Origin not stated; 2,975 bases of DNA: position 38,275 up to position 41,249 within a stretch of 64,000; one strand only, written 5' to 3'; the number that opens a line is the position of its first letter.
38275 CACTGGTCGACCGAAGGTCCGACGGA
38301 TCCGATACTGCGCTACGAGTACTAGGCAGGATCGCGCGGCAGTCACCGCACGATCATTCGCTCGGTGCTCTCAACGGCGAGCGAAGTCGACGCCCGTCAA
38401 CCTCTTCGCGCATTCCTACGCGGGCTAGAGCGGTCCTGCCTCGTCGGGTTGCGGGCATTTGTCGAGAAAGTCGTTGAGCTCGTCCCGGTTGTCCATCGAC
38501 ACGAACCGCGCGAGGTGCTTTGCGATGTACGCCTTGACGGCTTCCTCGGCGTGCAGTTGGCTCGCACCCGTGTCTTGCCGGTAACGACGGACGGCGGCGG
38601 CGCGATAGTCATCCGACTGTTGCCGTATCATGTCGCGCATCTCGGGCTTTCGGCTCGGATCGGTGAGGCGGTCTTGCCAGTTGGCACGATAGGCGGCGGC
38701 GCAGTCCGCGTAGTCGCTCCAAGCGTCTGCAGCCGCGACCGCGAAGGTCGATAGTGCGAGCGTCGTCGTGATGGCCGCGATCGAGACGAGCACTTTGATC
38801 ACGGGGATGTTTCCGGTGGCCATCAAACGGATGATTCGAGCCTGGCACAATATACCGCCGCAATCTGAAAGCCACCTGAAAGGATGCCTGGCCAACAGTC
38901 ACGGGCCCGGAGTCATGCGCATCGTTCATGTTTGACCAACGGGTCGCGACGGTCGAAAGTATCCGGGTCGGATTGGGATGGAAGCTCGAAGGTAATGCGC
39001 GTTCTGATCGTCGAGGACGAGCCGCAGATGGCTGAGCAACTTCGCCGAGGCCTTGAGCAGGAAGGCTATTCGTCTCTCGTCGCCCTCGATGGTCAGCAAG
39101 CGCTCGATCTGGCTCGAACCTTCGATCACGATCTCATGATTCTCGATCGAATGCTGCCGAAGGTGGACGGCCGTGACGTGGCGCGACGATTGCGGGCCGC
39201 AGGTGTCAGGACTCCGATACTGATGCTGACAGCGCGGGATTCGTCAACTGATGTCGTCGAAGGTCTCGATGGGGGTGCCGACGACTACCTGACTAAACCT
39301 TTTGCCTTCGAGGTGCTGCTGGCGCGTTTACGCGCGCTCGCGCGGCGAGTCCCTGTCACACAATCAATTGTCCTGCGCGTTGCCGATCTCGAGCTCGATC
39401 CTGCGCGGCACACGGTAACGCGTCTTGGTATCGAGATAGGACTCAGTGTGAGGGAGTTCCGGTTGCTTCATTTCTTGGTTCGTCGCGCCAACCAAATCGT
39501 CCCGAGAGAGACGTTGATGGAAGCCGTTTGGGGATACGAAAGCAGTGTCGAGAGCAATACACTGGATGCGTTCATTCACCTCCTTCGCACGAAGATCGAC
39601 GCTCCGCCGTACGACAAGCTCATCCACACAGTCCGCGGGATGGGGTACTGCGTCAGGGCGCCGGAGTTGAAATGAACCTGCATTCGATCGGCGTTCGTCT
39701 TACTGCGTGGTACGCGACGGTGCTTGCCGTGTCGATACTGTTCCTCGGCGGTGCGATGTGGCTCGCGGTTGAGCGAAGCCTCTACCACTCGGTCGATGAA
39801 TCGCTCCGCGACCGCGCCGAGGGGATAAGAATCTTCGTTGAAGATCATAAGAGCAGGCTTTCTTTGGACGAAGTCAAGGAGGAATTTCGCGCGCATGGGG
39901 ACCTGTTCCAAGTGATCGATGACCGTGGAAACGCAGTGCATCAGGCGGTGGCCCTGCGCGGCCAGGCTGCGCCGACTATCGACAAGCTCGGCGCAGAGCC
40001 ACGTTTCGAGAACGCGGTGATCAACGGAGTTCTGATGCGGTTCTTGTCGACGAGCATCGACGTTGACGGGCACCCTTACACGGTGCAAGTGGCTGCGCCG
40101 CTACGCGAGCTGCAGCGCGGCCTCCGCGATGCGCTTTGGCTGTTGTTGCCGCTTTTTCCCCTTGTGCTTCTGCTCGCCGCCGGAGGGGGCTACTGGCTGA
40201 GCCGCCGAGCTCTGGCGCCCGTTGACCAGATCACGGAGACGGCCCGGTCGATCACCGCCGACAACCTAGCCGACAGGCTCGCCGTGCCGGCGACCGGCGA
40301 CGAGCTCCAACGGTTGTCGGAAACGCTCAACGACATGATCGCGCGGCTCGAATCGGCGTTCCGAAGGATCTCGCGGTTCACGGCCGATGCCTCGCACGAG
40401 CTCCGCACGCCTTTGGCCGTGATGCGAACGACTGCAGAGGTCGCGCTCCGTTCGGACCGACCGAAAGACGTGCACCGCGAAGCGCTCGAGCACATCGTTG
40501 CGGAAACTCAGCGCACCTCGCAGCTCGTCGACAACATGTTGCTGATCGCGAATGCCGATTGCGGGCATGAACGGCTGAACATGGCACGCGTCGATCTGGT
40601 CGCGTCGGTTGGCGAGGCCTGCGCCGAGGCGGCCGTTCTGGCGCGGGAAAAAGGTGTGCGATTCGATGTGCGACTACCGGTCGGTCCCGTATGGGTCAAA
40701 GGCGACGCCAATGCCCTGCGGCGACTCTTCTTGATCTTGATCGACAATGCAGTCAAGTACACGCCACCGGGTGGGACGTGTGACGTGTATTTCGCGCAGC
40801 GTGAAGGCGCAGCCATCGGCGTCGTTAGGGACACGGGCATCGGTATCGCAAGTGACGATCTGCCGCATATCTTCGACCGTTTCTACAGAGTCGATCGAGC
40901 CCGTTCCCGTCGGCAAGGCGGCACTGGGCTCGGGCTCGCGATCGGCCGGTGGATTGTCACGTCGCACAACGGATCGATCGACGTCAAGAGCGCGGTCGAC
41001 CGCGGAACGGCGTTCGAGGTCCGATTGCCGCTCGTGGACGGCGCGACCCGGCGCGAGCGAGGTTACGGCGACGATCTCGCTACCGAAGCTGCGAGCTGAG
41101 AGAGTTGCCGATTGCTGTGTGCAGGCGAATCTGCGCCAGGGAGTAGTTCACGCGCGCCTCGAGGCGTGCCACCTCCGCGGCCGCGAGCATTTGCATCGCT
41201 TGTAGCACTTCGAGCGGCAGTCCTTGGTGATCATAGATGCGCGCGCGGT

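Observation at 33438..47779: Copper/silver-type resistance island with an unusual split efflux layout and its own operator motif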

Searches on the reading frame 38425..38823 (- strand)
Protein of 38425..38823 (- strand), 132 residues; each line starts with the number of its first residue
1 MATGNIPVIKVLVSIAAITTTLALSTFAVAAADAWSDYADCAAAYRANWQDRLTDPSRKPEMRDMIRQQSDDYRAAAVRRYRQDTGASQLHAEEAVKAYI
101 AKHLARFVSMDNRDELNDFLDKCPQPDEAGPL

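Call 70: search_protein_families(library=pfam, proteins=[window:38425-38823:-], max_evalue=1)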
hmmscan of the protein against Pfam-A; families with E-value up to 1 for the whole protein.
window:38425-38823:- (132 aa): 0 families

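Call 72: find_homologous_proteins(query=window:38425-38823:-, max_evalue=0.001)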
Query window:38425-38823:- (132 aa): 16 proteins with E <= 0.001 among 78 candidates.
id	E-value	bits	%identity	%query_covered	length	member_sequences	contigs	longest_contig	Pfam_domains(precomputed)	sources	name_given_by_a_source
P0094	8.1e-81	286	100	100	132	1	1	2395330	-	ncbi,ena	-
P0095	4.4e-43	164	67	77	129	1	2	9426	-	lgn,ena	-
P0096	2.5e-41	159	70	74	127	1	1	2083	-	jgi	jgi:hypothetical protein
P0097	7.1e-41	157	69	79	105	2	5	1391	-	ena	-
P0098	7.3e-41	157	59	92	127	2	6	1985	-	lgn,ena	-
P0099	2.6e-40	155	61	89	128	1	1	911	-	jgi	jgi:hypothetical protein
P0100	2.9e-40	155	56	95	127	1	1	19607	-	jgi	jgi:hypothetical protein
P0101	1.3e-36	143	64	77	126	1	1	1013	-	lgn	-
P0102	5.5e-26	109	46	90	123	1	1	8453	-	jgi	jgi:hypothetical protein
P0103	3.5e-25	107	47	81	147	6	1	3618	-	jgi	jgi:hypothetical protein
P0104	9.7e-25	105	40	89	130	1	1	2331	-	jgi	jgi:hypothetical protein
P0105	2.2e-22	98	46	79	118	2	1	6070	-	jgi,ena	jgi:hypothetical protein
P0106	2.4e-21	94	46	83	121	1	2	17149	-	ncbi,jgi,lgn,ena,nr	ncbi:MAG TPA: hypothetical protein VNH44_00410 [Micropepsaceae bacterium]|nr:hypothetical protein [M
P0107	7.5e-20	89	47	69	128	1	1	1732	-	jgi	jgi:hypothetical protein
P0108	1.5e-19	88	47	69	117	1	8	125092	-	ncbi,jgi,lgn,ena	-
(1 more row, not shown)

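Call 73: find_encoding_contigs(protein=P0108, flank=8000, max_places=1)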
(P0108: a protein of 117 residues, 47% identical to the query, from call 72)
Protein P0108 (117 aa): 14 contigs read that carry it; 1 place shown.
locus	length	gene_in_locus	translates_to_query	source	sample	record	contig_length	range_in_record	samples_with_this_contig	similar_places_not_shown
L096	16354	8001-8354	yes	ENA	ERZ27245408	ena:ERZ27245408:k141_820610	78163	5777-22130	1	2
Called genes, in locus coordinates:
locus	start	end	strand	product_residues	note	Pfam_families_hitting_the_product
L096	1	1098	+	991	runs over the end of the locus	PF07715:Plug, PF00593:TonB_dep_Rec_b-barrel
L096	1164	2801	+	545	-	PF13424:TPR_12 (faint), PF07719:TPR_2 (faint), PF00515:TPR_1 (faint), PF13181:TPR_8 (faint), PF00685:Sulfotransfer_1, PF13469:Sulfotransfer_3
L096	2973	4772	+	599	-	PF07719:TPR_2 (faint), PF12895:ANAPC3 (faint), PF13174:TPR_6 (faint), PF13432:TPR_16 (weak), PF14559:TPR_19 (weak), PF13424:TPR_12 (weak), PF13432:TPR_16, PF13759:2OG-FeII_Oxy_5, +11 more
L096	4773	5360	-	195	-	-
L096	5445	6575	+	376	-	PF07992:Pyr_redox_2 (faint), PF01266:DAO, PF13450:NAD_binding_8 (weak)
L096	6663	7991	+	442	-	-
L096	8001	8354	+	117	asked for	-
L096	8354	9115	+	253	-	PF07719:TPR_2 (faint), PF13424:TPR_12 (faint), PF00515:TPR_1 (faint), PF13176:TPR_7 (faint), PF13181:TPR_8 (faint), PF13428:TPR_14 (faint), PF13414:TPR_11 (weak), PF13432:TPR_16 (weak)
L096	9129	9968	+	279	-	PF23441:SDR, PF00106:adh_short, PF08659:KR, PF13561:adh_short_C2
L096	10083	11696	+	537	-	PF00501:AMP-binding, PF13193:AMP-binding_C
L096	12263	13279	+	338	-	-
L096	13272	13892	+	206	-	-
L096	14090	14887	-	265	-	PF00941:FAD_binding_5, PF03450:CO_deh_flav_C (weak)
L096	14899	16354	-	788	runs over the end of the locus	PF01315:Ald_Xan_dh_C, PF02738:MoCoBD_1, PF20256:MoCoBD_2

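Call 74: find_encoding_contigs(protein=P0100, flank=8000, max_places=1)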
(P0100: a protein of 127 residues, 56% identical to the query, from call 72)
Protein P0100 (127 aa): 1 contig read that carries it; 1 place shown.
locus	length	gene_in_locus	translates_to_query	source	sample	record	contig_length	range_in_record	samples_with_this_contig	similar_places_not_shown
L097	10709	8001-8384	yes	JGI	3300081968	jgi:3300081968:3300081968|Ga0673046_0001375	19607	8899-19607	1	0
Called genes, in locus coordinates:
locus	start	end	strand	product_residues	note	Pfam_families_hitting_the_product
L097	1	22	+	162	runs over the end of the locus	PF13302:Acetyltransf_3, PF13420:Acetyltransf_4, PF00583:Acetyltransf_1, PF13673:Acetyltransf_10 (weak), PF13508:Acetyltransf_7, PF08445:FR47 (weak)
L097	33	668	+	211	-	PF01914:MarC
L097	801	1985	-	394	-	PF00092:VWA, PF13519:VWA_2 (weak), PF25106:VWA_4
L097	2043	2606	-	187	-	-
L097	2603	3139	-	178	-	PF04012:PspA_IM30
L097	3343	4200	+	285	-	PF13560:HTH_31, PF17765:MLTR_LBD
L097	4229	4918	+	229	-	-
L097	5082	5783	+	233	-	PF00072:Response_reg, PF00486:Trans_reg_C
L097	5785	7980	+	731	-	PF00512:HisKA, PF02518:HATPase_c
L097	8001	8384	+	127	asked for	-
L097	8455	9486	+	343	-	PF00034:Cytochrom_C (weak), PF13442:Cytochrome_CBB3 (faint)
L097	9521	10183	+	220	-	-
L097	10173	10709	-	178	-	?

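Call 93: predict_structure(alignment_id=A4)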
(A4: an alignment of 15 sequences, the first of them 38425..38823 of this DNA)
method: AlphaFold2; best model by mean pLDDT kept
length: 132 residues; sequences in the alignment: 15
mean_pLDDT: 81.3   pTM: 0.69
mean pLDDT of the five models: 81.3, 80.6, 80.1, 79.9, 79.5
residues with pLDDT >= 90: 78; 70-90: 14; 50-70: 26; < 50: 14
segments of 3 or more residues with pLDDT < 50: 20-23, 25-29
pLDDT, mean of each block of 10 residues (from residue 1): 51 52 48 88 92 77 92 96 96 98 96 95 81 49
secondary structure, 60 per line:
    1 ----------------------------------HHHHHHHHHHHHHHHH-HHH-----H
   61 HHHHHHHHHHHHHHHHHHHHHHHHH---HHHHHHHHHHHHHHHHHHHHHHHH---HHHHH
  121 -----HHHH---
elements in order: H35-50 H60-85 H89-112 H116-120 H126-129

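Call 95: fold_search(model_id=the predicted structure, library=pdb)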
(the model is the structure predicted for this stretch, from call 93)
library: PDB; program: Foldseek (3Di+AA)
matches with E <= 10: 37; with E <= 0.001: 0
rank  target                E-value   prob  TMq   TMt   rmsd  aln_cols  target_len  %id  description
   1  7vea_aM               3.1e+00  0.06  0.20  0.05  14.4       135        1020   16  Pentacylindrical allophycocyanin core from Thermosynechococcus vulcanus (released 2022-06-22)
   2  3kxu                  3.9e+00  0.10  0.27  0.24  13.6       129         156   13  Crystal structure of human ferritin FTL498InsTC pathogenic mutant (released 2010-02-09)
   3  3fs4_A                4.8e+00  0.03  0.15  0.15  16.2       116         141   11  Crystal structure determination of Ostrich hemoglobin at 2.2 Angstrom resolution (released 2009-03-31)
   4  3noz                  5.1e+00  0.08  0.27  0.22  13.5       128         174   12  Crystal Structure of Pd(allyl)/apo-E45C/R52H-rHLFr (released 2010-12-22)
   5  3np2                  5.1e+00  0.08  0.27  0.22  14.7       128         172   15  Crystal Structure of Pd(allyl)/apo-E45C/C48A-rHLFr (released 2010-12-22)
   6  7eyd_Q9               5.1e+00  0.05  0.23  0.20  15.0       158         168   13  Cryo-EM structure of cyanobacterial phycobilisome from Anabaena sp. PCC 7120 (released 2021-10-06)
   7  5j0l_D                5.4e+00  0.06  0.22  0.24  12.8       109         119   19  De novo design of protein homo-oligomers with modular hydrogen bond network-mediated specificity (released 2016-07-06)
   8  5j0l_A                5.6e+00  0.06  0.23  0.24  12.2       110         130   18  De novo design of protein homo-oligomers with modular hydrogen bond network-mediated specificity (released 2016-07-06)
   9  6dg6_D                5.9e+00  0.07  0.19  0.24  12.3        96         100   14  Structure of a de novo designed Interleukin-2/Interleukin-15 mimetic (released 2019-01-16)
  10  7s7j_A                6.3e+00  0.06  0.20  0.27  10.3        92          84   11  Structure of Human SPASTIN-IST1 complex. (released 2022-09-28)
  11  8oyy_A                6.3e+00  0.05  0.20  0.15  12.1       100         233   13  De novo designed soluble GPCR-like fold GLF_32 (released 2023-10-18)
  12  9e7y_F                6.3e+00  0.02  0.17  0.10  21.9       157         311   14  De Novo Mycobacterium tuberculosis transcription initiation promoter complex with 7-mer RNA and disordered Beta' Lid e (released 2025-10-01)
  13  9uc5_B                6.9e+00  0.08  0.26  0.35  10.2        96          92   11  Mini-protein binder of N-terminal domain of nucleocapsid protein of SARS-CoV2 (released 2026-02-25)
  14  8oyy_B                6.9e+00  0.07  0.21  0.16   9.4       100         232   15  De novo designed soluble GPCR-like fold GLF_32 (released 2023-10-18)
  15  7vip                  6.9e+00  0.06  0.27  0.22  14.0       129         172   15  Crystal structure of Au(10EQ)-apo-R168H/L169C-rHLFr (released 2022-06-08)
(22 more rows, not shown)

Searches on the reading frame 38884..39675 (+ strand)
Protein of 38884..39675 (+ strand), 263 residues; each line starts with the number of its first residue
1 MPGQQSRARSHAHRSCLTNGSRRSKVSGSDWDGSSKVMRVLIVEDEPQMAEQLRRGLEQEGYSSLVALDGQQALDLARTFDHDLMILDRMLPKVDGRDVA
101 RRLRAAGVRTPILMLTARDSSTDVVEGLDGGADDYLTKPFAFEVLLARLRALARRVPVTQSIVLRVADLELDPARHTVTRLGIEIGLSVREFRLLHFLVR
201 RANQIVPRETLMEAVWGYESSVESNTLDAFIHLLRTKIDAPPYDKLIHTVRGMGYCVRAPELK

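Call 3: search_protein_families(library=pfam, proteins=[window:38884-39675:+], max_evalue=0.01)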
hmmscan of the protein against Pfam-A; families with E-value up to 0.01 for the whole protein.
window:38884-39675:+ (263 aa): 3 families
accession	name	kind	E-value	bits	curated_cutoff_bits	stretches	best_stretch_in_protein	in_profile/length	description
PF00072.30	Response_reg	-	1.1e-28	100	30.2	1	40-149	1-110/111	Response regulator receiver domain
PF00486.34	Trans_reg_C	-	8.1e-25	87.2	26.2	1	184-256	3-76/77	Transcriptional regulatory protein, C terminal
PF23198.2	PDE8A_N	-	0.0038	17.6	29.6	1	37-109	9-83/147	PDE8A-like, N-terminal domain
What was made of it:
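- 38995..39675 (+): OmpR/PhoB-family response regulator, the presumed box-binding activator. Response_reg plus Trans_reg_C (call 3).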

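Call 10: search_protein_families(library=ncbifam, proteins=[window:38995-39675:+], max_evalue=0.001)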
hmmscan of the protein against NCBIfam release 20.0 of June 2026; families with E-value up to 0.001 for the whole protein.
window:38995-39675:+ (226 aa): 101 families (the best 25 are shown)
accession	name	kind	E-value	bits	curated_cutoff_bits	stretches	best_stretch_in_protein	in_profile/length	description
TIGR01387.1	cztR_silR_copR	subfamily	6.6e-65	218.8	279.2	1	3-219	1-217/218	heavy metal response regulator transcription factor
NF041734.1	resp_reg_RppA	equivalog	5.6e-62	209.1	250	1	1-221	1-228/229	two-component system response regulator RppA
NF040689.1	MtrAB_MtrA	equivalog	3.3e-59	199.9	300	1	3-219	1-217/219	MtrAB system response regulator MtrA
TIGR02154.1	PhoB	equivalog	1.2e-58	198.1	296.2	1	2-219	4-224/226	phosphate regulon transcriptional regulator PhoB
NF008567.0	PRK11517.1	equivalog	1.6e-58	197.7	353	1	1-223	1-221/223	response regulator transcription factor HprR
NF007346.1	PRK09836.1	equivalog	3.3e-53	180.8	420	1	1-224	1-225/227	copper/silver response regulator transcription factor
NF040534.1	resp_reg_YycF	equivalog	3.2e-51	173.8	340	1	2-224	2-231/231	response regulator YycF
NF045914.1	RespRegNblR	equivalog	1.1e-49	169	300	1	2-221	8-226/228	response regulator transcription factor NblR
NF007928.2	PRK10643.1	equivalog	1.3e-49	168.8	330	1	1-219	1-215/216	two-component system response regulator PmrA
NF041733.1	resp_reg_CseB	equivalog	2.2e-49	167.9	350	1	2-221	2-227/228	two-component system response regulator CseB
NF045944.1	ResRegRpaBCyano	equivalog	6.9e-49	166.3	330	1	4-221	1-228/229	response regulator transcription factor RpaB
NF053854.1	RespRegPhoBBctds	equivalog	1.5e-46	158.6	270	1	3-220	1-224/225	two-component system response regulator PhoB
NF008296.0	PRK11083.1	equivalog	4.1e-46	157.2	273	1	2-221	5-226/228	two-component system response regulator CreB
NF045991.1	RespRegCtrARhodob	equivalog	1.1e-45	156.1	350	1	1-222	1-223/224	response regulator transcription factor CtrA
NF007663.1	PRK10336.1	equivalog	1.9e-44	152.1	345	1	1-220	1-216/219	quorum sensing response regulator transcription factor QseB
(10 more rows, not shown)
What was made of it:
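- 38995..39675 (+): The best NCBIfam model is TIGR01387 (heavy-metal RR) at 218.8 bits, below its 279.2 cut-off (call 10).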

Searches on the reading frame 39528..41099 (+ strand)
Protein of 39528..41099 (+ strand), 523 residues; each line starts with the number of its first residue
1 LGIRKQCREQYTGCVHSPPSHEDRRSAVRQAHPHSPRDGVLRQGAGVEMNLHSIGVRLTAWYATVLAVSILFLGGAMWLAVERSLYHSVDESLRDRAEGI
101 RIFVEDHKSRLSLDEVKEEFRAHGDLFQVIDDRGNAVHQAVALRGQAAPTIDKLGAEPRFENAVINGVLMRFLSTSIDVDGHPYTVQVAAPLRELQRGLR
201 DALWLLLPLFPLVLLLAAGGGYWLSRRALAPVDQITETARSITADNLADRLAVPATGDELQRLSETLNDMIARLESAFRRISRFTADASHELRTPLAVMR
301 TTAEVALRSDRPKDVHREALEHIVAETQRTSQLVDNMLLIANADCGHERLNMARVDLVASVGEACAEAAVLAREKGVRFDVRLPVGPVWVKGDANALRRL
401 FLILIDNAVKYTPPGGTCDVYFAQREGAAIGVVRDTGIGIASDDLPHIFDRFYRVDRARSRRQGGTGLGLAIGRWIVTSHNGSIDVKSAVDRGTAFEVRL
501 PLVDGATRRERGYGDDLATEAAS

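Call 3: search_protein_families(library=pfam, proteins=[window:39528-41099:+], max_evalue=0.01)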
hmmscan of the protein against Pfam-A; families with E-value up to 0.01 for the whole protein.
window:39528-41099:+ (523 aa): 4 families
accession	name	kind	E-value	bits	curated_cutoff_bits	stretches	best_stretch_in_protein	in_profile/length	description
PF02518.31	HATPase_c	-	3.9e-27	95.3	26.4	1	392-502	1-109/111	Histidine kinase-, DNA gyrase B-, and HSP90-like ATPase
PF00512.31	HisKA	-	8.6e-17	61.4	26.9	1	282-345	3-65/66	His Kinase A (phospho-acceptor) domain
PF00672.30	HAMP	-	5.1e-11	43.2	25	1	223-275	1-52/53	HAMP domain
PF08521.16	2CSK_N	-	2.9e-05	24.6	23.2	1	68-197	3-135/140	Two-component sensor kinase N-terminal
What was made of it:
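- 39672..41099 (+): Sensor histidine kinase with a periplasmic domain of about 120 aa. Its ATGA start overlaps the regulator's stop codon. HAMP, HisKA, HATPase_c and 2CSK_N (call 3).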

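Call 10: search_protein_families(library=ncbifam, proteins=[window:39528-41099:+], max_evalue=0.001)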
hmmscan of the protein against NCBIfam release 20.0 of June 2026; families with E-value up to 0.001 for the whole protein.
window:39528-41099:+ (523 aa): 83 families (the best 25 are shown)
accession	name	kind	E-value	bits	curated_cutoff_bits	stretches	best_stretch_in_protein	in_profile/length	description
TIGR01386.1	cztS_silS_copS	subfamily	4.9e-84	282.9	292.55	1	53-501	3-457/457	heavy metal sensor histidine kinase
NF041735.1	hist_kin_RppB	equivalog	2.9e-67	227.4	400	1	276-501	211-438/438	two-component system sensor histidine kinase RppB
NF046044.1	PnpS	equivalog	4.3e-59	200.5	400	1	283-501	172-390/390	two-component system histidine kinase PnpS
NF033092.0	HK_WalK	equivalog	8.6e-58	196.3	725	1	283-502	374-594/594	cell wall metabolism sensor histidine kinase WalK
TIGR02966.1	phoR_proteo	equivalog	2.3e-57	194.5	334.2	1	281-500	114-333/333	phosphate regulon sensor histidine kinase PhoR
NF040691.1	MtrAB_MtrB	equivalog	2.2e-55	188.7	450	1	183-507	167-497/507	MtrAB system histidine kinase MtrB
NF007345.0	PRK09835.1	subfamily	9.2e-54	182.8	423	1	228-501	209-479/482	Cu(+)/Ag(+) sensor histidine kinase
NF045903.1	CuHisKinLciSLeg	equivalog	1.7e-51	175.7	700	1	212-500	73-356/357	copper-responsive two-component system sensor histidine kinase LciS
NF012163.2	BaeS_SmeS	equivalog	4.4e-49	167.6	500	1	201-489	164-445/457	sensor histidine kinase efflux regulator BaeS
NF007837.0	PRK10549.1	equivalog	1.8e-47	162.2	603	1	202-504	165-460/466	envelope stress sensor histidine kinase BaeS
NF008312.0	PRK11100.1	equivalog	8.1e-43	146.9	356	1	199-501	181-473/477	two-component system sensor histidine kinase CreC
NF052314.1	T9SS_HK_PorY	subfamily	3.8e-41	141.5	350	1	58-484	6-403/418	PorY family sensor histidine kinase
NF047874.1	MASE3_PAS_HK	subfamily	5.9e-41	141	560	1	265-502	382-625/655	MASE3 domain-containing sensor histidine kinase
NF007007.0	PRK09470.1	equivalog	9.5e-41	140.1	486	1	211-503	175-460/463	envelope stress sensor histidine kinase CpxA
NF033093.1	HK_VicK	exception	3.1e-39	134.9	680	1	282-506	210-439/448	cell wall metabolism sensor histidine kinase VicK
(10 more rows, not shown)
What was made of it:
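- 39672..41099 (+): TIGR01386 scores 282.9 against a cut-off of 292.55 (call 10).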
